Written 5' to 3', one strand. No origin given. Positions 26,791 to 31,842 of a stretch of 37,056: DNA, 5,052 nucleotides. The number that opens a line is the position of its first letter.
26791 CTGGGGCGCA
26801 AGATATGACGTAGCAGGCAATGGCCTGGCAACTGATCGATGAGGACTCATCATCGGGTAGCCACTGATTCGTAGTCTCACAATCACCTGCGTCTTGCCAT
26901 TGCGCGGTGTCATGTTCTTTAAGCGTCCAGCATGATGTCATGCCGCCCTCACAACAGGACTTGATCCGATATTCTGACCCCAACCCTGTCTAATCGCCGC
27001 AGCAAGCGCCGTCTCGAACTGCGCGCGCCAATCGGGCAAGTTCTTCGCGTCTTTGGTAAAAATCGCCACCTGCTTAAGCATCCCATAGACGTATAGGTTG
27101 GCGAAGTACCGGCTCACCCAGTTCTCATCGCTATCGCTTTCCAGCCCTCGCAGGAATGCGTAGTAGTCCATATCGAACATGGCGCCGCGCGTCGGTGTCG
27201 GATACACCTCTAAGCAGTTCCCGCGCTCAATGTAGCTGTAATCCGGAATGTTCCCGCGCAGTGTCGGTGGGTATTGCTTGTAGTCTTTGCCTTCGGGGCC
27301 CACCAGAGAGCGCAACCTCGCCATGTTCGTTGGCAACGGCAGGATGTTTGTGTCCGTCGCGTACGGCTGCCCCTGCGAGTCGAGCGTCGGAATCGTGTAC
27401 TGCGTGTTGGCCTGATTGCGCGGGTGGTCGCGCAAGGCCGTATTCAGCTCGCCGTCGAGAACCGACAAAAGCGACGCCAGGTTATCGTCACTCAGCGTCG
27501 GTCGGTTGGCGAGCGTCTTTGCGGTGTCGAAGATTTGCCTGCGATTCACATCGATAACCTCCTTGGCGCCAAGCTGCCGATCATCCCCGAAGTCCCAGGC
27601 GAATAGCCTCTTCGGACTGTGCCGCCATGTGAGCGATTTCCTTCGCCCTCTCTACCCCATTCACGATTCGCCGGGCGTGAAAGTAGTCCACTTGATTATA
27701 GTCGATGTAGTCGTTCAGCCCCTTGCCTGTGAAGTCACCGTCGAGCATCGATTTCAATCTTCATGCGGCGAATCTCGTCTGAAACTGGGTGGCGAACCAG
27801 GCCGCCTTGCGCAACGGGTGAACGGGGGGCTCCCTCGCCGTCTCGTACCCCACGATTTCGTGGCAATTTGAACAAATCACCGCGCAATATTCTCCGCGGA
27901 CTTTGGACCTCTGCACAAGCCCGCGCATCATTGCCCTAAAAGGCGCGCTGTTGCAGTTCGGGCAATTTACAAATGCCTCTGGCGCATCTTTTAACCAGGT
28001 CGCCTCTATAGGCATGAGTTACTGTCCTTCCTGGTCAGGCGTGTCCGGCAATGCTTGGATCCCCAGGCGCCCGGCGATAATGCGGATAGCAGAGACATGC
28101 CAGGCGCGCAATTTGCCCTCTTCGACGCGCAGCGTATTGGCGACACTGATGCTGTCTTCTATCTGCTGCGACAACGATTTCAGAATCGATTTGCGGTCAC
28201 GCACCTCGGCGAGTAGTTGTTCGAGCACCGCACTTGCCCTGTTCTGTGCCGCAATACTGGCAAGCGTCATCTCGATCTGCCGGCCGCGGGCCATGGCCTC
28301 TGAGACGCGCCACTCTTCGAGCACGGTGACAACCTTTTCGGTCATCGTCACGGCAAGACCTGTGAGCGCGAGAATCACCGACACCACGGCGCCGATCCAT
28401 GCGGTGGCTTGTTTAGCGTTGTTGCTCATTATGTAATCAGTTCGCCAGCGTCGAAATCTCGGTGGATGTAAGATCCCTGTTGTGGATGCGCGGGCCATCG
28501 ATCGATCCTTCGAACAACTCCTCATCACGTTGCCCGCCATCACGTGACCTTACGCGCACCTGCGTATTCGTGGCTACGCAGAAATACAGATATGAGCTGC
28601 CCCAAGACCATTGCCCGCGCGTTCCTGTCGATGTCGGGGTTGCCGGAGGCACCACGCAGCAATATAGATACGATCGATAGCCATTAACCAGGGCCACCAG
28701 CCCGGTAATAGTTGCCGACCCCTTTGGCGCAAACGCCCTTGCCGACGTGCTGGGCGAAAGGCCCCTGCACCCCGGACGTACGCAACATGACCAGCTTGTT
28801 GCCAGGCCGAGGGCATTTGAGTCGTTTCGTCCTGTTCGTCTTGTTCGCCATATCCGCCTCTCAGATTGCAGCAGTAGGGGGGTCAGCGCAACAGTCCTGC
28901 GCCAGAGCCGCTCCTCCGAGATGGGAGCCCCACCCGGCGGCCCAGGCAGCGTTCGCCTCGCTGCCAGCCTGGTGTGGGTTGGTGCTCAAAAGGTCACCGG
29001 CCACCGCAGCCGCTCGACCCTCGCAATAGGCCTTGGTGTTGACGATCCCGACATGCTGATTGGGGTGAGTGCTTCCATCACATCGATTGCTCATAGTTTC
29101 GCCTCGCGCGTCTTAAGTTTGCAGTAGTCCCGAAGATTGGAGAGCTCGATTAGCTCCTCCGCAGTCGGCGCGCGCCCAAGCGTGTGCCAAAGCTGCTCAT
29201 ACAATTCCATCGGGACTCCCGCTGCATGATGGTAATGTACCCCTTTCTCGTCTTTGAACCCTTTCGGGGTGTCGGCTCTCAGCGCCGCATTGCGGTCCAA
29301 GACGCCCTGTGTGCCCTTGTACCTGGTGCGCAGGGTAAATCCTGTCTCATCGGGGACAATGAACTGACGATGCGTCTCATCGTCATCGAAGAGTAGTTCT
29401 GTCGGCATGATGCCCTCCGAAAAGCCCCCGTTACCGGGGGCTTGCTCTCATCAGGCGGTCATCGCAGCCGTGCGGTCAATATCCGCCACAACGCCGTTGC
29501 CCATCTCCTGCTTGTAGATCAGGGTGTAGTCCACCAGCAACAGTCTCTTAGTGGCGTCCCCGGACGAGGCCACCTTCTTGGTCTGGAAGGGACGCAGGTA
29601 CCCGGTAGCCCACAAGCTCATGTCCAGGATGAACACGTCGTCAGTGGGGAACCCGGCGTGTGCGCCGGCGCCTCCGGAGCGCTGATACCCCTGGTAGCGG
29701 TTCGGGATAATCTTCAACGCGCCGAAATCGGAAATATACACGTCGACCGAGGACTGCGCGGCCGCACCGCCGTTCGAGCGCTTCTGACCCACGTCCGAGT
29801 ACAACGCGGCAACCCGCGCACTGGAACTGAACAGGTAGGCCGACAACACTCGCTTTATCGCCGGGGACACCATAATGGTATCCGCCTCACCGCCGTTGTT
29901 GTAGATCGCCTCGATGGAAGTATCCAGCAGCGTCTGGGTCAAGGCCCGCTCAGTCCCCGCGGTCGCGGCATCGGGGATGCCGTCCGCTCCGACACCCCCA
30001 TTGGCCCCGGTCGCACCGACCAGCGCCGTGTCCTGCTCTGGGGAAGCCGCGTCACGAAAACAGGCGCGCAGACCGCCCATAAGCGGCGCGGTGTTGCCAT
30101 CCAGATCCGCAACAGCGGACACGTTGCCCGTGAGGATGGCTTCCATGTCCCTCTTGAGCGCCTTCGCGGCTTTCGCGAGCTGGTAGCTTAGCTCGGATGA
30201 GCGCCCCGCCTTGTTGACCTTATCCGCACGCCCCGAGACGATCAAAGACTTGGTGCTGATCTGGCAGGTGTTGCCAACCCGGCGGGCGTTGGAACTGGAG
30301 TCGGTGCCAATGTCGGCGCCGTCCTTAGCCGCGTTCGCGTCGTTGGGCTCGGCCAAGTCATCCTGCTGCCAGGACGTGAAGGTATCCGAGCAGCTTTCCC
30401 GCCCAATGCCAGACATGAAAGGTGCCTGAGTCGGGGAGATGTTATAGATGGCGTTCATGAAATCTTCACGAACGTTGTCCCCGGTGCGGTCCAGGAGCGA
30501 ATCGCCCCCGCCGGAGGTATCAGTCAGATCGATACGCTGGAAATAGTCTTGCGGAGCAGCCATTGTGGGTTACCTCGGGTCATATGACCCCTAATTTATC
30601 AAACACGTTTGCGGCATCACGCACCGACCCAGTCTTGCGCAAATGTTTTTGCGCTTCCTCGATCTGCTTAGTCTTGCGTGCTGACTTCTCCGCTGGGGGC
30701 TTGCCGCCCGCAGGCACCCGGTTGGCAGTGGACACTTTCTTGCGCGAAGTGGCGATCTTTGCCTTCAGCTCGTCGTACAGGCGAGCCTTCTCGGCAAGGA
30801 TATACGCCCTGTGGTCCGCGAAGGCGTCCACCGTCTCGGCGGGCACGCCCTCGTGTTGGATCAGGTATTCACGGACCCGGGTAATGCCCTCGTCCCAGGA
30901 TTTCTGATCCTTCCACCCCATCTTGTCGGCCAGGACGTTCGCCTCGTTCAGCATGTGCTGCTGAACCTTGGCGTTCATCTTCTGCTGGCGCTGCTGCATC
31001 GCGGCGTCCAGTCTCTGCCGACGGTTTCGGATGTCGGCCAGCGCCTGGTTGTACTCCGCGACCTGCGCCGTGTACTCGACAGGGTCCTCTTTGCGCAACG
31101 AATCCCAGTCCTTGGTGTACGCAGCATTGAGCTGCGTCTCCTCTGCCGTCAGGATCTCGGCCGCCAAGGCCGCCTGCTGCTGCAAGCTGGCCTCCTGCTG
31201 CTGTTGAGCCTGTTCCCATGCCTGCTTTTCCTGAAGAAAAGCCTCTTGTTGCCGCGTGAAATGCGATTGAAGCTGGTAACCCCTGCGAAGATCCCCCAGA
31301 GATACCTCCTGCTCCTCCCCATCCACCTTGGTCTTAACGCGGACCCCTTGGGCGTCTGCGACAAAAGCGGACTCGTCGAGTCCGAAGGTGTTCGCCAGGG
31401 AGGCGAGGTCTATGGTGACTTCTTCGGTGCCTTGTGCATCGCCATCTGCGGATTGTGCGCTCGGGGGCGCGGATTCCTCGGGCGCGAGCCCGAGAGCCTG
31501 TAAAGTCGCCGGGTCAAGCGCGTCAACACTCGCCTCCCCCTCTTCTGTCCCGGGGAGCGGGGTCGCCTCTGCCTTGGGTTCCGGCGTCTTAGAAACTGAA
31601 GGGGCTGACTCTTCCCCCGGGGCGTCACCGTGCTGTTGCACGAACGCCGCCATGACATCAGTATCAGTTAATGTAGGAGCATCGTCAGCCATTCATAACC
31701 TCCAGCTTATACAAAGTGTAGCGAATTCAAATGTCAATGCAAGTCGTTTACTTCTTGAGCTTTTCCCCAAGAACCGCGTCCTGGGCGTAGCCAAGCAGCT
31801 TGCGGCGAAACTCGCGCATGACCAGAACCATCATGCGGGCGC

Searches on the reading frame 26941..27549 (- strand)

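Call 41: search_protein_families(library=phrogs, proteins=[window:26941-27549:-], max_evalue=0.001)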
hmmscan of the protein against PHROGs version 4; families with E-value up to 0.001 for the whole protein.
window:26941-27549:- (203 aa): 1 family
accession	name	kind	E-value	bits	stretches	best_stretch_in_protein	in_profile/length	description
phrog_2941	-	head and packaging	2.6e-17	64.2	1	9-192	12-194/208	virion structural protein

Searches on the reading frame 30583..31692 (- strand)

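Call 42: search_protein_families(library=phrogs, proteins=[window:30583-31692:-], max_evalue=0.001)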
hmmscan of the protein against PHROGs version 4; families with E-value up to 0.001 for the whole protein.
window:30583-31692:- (370 aa): 3 families
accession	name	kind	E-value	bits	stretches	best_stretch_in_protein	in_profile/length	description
phrog_3927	-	head and packaging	6.5e-38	132.1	1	97-366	73-340/342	head scaffolding protein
phrog_9013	-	head and packaging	2.2e-09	38.1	1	128-359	139-356/365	head scaffolding protein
phrog_14446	-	unknown function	0.00013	22.9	1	272-325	91-144/168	-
